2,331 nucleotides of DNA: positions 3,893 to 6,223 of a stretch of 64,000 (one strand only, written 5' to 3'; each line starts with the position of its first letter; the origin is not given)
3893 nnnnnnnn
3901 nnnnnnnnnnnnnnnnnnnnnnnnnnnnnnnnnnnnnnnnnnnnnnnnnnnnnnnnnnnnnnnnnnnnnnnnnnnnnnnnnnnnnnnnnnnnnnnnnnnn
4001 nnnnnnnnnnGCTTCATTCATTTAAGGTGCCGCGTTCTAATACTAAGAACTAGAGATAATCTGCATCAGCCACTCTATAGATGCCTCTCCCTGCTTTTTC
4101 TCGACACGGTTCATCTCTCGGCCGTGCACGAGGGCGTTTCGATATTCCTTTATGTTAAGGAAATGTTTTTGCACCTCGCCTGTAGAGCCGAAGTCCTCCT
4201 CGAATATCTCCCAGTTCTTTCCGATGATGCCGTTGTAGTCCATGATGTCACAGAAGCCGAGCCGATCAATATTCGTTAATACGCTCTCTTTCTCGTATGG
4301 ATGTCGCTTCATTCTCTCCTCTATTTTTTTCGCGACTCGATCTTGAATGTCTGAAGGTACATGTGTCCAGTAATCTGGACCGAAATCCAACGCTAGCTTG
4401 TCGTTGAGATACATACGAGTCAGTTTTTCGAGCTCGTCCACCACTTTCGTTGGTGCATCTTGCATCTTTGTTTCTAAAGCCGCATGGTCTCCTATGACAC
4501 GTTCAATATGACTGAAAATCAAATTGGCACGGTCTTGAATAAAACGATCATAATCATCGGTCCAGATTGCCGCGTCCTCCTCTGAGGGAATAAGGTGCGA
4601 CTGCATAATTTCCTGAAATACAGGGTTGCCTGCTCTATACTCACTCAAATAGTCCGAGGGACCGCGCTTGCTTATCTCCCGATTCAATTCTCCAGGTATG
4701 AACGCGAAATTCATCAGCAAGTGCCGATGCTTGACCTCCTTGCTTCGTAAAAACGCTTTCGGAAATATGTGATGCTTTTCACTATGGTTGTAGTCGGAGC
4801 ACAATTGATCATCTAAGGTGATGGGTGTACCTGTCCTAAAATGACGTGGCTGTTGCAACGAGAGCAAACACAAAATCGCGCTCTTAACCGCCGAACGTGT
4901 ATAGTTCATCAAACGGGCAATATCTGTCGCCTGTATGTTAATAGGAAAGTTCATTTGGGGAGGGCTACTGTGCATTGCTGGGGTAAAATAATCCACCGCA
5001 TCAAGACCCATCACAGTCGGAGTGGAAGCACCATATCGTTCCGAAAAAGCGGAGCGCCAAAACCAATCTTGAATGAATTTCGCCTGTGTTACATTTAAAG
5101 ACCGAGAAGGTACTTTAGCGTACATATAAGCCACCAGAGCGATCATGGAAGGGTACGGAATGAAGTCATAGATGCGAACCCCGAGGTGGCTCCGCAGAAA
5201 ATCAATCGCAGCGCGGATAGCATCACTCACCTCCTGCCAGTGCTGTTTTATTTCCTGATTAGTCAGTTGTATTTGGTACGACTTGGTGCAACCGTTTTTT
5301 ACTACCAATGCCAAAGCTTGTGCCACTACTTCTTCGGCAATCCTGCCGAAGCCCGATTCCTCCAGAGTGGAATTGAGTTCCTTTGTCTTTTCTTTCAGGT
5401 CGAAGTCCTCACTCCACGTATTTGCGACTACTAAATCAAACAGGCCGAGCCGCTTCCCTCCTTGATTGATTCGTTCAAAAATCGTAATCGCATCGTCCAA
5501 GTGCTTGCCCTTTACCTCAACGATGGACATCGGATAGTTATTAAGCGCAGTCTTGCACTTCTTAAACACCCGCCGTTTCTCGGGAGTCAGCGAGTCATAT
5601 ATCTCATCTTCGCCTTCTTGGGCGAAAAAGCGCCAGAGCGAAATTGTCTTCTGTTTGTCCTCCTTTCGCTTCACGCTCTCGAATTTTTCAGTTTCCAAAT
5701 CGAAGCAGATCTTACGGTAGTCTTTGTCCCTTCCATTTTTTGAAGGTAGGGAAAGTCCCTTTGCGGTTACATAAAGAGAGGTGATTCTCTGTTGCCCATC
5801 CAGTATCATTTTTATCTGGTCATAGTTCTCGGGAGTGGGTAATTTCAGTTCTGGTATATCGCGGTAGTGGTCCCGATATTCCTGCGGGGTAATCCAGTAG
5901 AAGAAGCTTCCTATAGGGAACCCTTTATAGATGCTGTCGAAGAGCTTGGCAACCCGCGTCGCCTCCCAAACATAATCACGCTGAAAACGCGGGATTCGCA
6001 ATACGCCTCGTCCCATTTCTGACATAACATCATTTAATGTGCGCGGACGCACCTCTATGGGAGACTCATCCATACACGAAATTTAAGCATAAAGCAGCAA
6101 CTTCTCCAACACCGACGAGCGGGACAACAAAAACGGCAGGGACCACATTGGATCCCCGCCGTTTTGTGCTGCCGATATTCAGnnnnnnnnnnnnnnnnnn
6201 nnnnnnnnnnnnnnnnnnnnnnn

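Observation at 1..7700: Integrated mobile element at the window start carrying a GmrSD-like defence nuclease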

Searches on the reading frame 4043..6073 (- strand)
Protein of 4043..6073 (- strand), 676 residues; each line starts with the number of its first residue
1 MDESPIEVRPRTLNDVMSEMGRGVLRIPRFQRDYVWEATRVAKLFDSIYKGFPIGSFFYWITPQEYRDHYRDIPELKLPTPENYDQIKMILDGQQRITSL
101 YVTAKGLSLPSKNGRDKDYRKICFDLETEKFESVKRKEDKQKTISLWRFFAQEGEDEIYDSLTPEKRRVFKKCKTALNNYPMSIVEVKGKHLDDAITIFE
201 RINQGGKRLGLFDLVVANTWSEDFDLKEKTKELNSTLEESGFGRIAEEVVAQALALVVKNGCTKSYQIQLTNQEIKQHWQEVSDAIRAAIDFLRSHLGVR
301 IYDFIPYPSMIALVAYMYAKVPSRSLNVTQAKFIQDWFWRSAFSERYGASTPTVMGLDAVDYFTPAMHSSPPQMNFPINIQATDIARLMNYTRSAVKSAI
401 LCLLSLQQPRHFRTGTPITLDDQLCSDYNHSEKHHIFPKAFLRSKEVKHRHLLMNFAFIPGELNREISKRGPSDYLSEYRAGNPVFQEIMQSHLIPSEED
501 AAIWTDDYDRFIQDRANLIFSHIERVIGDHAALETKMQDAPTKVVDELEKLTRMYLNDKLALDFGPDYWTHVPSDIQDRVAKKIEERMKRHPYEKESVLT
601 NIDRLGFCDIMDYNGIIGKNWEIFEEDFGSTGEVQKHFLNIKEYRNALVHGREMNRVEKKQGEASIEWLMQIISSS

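Call 8: search_protein_families(library=pfam, max_evalue=0.01, proteins=[window:4043-6073:-])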
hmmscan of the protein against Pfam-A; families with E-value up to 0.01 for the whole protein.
window:4043-6073:- (676 aa): 2 families
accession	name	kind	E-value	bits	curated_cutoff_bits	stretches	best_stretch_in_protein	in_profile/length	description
PF03235.19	GmrSD_N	-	6e-32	111.8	33.2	1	14-217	2-196/199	GmrSD restriction endonuclease, N-terminal domain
PF01425.27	Amidase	-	0.0028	17.2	27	1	117-292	214-371/445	Amidase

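Call 9: search_protein_families(library=padloc, max_evalue=0.01, proteins=[window:4043-6073:-])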
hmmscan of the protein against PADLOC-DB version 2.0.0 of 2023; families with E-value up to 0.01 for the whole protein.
window:4043-6073:- (676 aa): 25 families
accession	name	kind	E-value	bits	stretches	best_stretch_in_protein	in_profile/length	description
PDLC04709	PDC-M55C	-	2.8e-54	182.7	1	5-527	7-534/554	-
PDLC04151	HEC-05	-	7.5e-44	148.4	2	10-112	25-138/600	-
PDLC04150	HEC-05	-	2.4e-30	103.9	2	11-153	8-161/583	-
PDLC04152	HEC-05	-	1.4e-23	81.3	3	168-401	210-447/566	-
PDLC04153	HEC-05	-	3.3e-14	50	1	9-116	5-124/621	-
PDLC04592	PDC-M34B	-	9.9e-12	42.9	1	544-671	64-189/192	-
PDLC02792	SspE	-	4.5e-11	39.8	1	9-52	9-51/771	SspE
PDLC03877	NsnA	-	2.3e-09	35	1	6-209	46-190/385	-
PDLC04157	HEC-06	-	3.5e-09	33.8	1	18-101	16-86/558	-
PDLC04154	HEC-06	-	3.4e-08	30.6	1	6-102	7-87/569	-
PDLC04155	HEC-06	-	4.6e-08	30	1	13-99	12-82/562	-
PDLC02695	Orf5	-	1.2e-07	28.5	1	13-105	10-96/601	Orf5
PDLC04027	PD-T4-2_A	-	1.8e-07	28.6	1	23-57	50-85/363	-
PDLC02687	Orf5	-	2.8e-07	27.6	1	9-103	4-82/543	Orf5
PDLC02693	Orf5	-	2.8e-06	24.6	1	26-215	10-207/543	Orf5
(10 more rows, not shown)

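Call 10: search_protein_families(library=phrogs, max_evalue=0.01, proteins=[window:4043-6073:-])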
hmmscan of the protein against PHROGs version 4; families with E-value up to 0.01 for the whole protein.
window:4043-6073:- (676 aa): 4 families
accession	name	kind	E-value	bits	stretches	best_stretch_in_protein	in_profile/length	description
phrog_17051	-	unknown function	2.3e-23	83.9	2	10-106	6-113/584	-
phrog_2598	-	unknown function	6.6e-16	59.3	1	11-210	32-170/352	-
phrog_1583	-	unknown function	2.1e-14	54.1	1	24-214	35-168/417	-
phrog_21165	-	unknown function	1.8e-05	24.9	1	10-110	9-92/567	-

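Call 11: find_encoding_contigs(protein=window:4043-6073:-, flank=10000, max_places=10)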
Protein window:4043-6073:- (676 aa): 12 contigs read that carry it; 6 places shown.
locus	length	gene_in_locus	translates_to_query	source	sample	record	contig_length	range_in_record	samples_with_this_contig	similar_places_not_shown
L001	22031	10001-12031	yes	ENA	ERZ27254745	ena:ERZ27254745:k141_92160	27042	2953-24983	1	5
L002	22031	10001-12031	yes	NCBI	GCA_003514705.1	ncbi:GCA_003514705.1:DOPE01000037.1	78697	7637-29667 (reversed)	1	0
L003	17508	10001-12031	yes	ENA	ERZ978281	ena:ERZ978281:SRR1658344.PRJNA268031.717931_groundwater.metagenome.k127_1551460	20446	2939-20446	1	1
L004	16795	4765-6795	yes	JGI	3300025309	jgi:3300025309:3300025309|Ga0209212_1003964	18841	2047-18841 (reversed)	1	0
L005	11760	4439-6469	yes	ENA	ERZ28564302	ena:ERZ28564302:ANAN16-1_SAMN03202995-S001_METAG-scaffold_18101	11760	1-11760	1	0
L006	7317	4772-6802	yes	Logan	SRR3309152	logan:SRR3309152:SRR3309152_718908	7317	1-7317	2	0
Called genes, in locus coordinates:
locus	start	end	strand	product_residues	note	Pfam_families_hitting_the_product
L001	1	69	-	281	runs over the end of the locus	-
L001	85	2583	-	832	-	PF04851:ResIII, PF00270:DEAD (faint), PF27151:YagJ (weak)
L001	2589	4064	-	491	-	PF01555:N6_N4_Mtase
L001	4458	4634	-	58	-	-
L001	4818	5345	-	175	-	-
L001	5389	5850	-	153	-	-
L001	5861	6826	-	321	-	-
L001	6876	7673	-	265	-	PF21300:LbR_Ice_bind (faint)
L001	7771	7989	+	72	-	-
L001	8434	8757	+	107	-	-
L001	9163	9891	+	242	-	-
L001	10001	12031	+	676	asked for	PF03235:GmrSD_N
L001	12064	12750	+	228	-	PF00486:Trans_reg_C (faint)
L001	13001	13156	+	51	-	-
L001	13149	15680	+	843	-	PF09250:Prim-Pol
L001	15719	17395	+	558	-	PF00239:Resolvase, PF07508:Recombinase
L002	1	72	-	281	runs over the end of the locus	-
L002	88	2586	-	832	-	PF04851:ResIII, PF00270:DEAD (faint), PF27151:YagJ (weak)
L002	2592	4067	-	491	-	PF01555:N6_N4_Mtase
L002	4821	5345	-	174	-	-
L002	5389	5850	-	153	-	-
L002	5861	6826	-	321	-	-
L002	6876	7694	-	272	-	PF21300:LbR_Ice_bind (faint)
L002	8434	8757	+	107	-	-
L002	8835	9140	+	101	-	-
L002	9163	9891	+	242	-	-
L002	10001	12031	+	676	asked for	PF03235:GmrSD_N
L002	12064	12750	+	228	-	PF00486:Trans_reg_C (faint)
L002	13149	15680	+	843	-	PF09250:Prim-Pol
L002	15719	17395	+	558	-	PF00239:Resolvase, PF07508:Recombinase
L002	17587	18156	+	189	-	PF10755:DUF2585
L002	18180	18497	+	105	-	-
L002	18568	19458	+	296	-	PF02557:VanY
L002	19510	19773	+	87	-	-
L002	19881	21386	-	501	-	-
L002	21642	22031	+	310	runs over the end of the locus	-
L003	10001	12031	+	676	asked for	PF03235:GmrSD_N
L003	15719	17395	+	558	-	PF00239:Resolvase, PF07508:Recombinase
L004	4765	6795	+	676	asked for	PF03235:GmrSD_N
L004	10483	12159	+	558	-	PF00239:Resolvase, PF07508:Recombinase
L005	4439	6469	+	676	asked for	PF03235:GmrSD_N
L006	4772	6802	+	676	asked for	PF03235:GmrSD_N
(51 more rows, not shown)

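Call 15: find_homologous_proteins(query=window:4043-6073:-, max_evalue=0.00001)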
Query window:4043-6073:- (676 aa): 2503 proteins with E <= 0.00001 among 8000 candidates; the best 120 are listed.
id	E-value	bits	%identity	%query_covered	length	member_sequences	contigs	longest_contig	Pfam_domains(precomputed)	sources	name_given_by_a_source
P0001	0.0e+0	1461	92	100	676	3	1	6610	PF03235.20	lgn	-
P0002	0.0e+0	1116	70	100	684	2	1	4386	PF03235.20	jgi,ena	-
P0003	1.0e-278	944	60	99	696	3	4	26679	PF03235.20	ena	-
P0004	5.0e-275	932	58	99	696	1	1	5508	PF03235.20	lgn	-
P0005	1.5e-274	931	58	99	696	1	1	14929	PF03235.20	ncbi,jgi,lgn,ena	-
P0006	6.4e-274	929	58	99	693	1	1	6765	PF03235.20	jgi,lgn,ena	-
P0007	5.5e-272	922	58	100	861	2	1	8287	PF14088.12,PF03235.20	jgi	jgi:hypothetical protein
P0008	2.5e-271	920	58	99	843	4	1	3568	PF03235.20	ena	-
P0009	2.4e-270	917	58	100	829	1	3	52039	PF03235.20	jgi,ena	-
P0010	4.9e-270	916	57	100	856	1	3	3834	PF03235.20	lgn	-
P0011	4.9e-270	916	58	100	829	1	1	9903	PF03235.20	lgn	-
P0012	2.6e-269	913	57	99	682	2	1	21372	PF03235.20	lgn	-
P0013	3.2e-269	913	57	100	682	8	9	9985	PF03235.20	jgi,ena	-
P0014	1.0e-267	908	57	100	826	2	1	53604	PF03235.20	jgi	jgi:hypothetical protein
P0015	4.0e-266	903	57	99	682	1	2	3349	PF03235.20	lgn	-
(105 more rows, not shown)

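Call 20: find_encoding_contigs(protein=L002:13149-15680:+, flank=10000, max_places=10)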
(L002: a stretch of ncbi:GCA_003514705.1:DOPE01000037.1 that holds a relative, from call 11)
Protein L002:13149-15680:+ (843 aa): 11 contigs read that carry it; 7 places shown.
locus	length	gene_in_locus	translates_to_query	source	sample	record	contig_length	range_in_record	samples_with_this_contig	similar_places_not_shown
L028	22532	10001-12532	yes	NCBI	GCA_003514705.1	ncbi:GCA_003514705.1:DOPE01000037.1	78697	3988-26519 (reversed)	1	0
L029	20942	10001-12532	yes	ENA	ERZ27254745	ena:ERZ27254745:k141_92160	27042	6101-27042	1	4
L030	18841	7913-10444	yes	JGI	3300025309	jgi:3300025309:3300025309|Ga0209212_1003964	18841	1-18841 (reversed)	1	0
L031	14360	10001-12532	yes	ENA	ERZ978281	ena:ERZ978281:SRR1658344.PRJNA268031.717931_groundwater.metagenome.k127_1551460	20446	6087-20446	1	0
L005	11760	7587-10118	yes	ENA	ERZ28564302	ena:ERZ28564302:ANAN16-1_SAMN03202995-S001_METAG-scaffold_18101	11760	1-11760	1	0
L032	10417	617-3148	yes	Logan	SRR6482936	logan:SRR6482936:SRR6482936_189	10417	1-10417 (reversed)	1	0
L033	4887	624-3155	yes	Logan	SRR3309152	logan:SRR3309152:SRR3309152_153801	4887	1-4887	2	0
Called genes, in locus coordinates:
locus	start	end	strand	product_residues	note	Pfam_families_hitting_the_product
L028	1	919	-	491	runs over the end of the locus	PF01555:N6_N4_Mtase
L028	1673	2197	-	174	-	-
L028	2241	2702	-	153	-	-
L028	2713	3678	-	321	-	-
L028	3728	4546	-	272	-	PF21300:LbR_Ice_bind (faint)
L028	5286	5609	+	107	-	-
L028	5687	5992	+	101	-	-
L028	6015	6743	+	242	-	-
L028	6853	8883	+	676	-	PF03235:GmrSD_N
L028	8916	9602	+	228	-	PF00486:Trans_reg_C (faint)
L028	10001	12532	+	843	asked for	PF09250:Prim-Pol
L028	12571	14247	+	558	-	PF00239:Resolvase, PF07508:Recombinase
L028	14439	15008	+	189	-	PF10755:DUF2585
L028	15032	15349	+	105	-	-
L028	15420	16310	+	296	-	PF02557:VanY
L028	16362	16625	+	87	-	-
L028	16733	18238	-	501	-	-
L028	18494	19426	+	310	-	-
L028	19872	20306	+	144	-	PF06574:FAD_syn (weak), PF01467:CTP_transf_like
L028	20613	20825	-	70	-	-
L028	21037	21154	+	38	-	PF01797:Y1_Tnp (weak)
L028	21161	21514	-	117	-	-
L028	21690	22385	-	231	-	PF00702:Hydrolase, PF12710:HAD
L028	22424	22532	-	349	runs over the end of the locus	PF00438:S-AdoMet_synt_N, PF02772:S-AdoMet_synt_M, PF02773:S-AdoMet_synt_C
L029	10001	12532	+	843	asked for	PF09250:Prim-Pol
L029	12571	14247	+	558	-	PF00239:Resolvase, PF07508:Recombinase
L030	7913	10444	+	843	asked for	PF09250:Prim-Pol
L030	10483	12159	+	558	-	PF00239:Resolvase, PF07508:Recombinase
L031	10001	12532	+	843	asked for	PF09250:Prim-Pol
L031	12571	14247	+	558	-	PF00239:Resolvase, PF07508:Recombinase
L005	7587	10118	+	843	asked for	PF09250:Prim-Pol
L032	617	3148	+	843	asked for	PF09250:Prim-Pol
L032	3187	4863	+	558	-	PF00239:Resolvase, PF07508:Recombinase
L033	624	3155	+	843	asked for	PF09250:Prim-Pol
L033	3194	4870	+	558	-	PF00239:Resolvase, PF07508:Recombinase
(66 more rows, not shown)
